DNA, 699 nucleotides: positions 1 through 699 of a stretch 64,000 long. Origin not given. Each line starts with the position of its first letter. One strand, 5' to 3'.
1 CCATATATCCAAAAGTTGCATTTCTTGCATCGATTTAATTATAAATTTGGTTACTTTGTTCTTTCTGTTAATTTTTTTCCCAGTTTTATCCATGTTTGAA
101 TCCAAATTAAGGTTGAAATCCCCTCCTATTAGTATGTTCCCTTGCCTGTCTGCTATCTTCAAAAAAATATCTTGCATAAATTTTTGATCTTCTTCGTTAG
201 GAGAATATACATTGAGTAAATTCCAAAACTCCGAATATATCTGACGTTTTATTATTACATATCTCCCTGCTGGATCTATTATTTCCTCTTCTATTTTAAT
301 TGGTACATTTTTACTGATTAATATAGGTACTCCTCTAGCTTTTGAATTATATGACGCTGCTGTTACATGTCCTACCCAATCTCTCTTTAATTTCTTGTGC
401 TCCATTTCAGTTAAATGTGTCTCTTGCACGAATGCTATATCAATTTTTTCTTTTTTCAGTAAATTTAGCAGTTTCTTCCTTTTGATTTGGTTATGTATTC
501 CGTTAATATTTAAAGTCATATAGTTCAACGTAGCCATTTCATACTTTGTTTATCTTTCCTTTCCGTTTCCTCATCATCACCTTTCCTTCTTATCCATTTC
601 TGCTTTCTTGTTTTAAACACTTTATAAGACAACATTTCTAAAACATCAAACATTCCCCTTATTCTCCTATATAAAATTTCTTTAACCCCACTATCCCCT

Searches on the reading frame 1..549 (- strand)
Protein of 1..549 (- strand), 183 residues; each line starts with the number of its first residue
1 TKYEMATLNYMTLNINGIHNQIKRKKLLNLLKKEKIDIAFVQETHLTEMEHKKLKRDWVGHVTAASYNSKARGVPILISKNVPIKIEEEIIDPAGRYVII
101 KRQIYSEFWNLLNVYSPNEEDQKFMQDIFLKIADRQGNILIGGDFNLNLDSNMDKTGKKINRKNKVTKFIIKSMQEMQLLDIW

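Call 32: search_protein_families(library=pfam, max_evalue=0.001, proteins=[window:1-549:-])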
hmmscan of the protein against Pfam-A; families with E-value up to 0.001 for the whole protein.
seq(183 aa): 1 family
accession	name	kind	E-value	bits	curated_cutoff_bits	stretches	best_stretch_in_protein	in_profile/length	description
PF03372.29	Exo_endo_phos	-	1.8e-10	41.4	24.5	1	11-152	1-161/225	Endonuclease/Exonuclease/phosphatase family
